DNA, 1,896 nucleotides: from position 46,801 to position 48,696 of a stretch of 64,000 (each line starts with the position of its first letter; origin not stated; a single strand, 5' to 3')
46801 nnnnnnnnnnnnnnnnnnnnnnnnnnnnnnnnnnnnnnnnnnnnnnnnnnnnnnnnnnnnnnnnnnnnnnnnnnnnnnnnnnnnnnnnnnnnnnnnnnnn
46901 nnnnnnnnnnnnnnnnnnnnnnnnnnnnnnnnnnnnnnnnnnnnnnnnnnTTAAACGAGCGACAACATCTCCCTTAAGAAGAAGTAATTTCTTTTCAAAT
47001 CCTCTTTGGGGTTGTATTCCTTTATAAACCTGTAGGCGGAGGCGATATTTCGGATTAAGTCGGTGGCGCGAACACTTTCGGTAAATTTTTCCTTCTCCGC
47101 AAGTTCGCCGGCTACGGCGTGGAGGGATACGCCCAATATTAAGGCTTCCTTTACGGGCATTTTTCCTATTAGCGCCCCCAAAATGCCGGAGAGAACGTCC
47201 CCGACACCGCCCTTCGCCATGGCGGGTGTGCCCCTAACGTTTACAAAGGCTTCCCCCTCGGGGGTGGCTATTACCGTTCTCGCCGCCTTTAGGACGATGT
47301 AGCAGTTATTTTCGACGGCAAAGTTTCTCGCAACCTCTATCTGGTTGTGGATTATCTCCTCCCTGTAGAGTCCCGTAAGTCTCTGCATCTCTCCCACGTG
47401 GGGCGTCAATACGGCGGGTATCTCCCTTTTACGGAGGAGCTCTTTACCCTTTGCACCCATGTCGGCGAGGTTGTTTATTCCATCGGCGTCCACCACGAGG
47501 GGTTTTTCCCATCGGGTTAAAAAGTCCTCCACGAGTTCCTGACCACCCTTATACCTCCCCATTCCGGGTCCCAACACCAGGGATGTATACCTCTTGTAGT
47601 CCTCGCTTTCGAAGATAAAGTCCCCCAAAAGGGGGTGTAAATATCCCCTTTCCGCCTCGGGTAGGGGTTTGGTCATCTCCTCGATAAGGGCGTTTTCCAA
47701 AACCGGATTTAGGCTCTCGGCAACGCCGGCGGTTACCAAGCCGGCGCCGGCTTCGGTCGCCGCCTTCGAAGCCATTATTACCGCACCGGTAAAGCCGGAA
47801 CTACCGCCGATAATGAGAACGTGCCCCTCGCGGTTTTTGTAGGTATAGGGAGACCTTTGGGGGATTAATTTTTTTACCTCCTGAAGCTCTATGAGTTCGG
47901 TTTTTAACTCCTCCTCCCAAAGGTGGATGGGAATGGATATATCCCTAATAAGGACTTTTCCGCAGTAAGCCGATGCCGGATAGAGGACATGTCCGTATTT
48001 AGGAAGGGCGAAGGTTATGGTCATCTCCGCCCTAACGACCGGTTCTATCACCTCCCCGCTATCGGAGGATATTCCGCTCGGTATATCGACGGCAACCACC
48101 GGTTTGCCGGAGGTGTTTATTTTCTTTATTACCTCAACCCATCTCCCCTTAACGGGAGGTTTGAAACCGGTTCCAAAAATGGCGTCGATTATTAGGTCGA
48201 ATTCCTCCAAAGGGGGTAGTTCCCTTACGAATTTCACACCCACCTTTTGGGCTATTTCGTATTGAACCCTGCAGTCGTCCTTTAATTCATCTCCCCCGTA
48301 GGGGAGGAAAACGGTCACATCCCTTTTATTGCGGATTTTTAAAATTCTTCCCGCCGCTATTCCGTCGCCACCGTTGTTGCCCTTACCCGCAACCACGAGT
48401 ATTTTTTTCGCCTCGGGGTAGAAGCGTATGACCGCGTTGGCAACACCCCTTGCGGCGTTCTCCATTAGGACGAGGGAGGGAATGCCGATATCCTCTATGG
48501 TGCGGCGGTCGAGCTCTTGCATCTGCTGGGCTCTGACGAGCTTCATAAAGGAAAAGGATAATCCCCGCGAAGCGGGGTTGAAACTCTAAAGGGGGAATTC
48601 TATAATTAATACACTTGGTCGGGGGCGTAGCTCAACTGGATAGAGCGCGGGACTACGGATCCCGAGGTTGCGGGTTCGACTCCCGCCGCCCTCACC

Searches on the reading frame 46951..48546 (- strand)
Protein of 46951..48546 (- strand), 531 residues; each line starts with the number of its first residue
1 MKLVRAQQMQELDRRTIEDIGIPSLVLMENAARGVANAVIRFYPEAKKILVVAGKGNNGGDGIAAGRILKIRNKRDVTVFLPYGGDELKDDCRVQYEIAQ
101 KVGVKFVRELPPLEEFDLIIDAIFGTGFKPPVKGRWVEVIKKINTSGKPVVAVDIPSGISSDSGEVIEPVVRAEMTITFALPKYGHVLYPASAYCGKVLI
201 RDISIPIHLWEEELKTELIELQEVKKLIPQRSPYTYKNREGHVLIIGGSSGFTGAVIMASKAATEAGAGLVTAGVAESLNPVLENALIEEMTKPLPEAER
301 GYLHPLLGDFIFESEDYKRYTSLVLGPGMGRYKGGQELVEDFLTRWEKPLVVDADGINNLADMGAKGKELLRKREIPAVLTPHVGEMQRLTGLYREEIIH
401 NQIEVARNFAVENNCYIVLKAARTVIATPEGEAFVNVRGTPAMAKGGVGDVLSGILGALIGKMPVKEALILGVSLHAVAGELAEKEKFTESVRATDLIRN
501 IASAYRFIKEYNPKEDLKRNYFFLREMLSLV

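Call 49: search_protein_families(library=pfam, proteins=[window:46951-48546:-], max_evalue=0.001)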
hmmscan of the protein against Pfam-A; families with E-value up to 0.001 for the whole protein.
window:46951-48546:- (531 aa): 2 families
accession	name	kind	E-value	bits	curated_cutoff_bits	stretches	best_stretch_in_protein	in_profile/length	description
PF01256.23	Carb_kinase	-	5.8e-52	177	27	1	243-501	1-240/242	NAD(P)H-hydrate dehydratase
PF03853.21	YjeF_N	-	1.6e-49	168.6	24.9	1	25-185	2-169/169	YjeF-related protein N-terminus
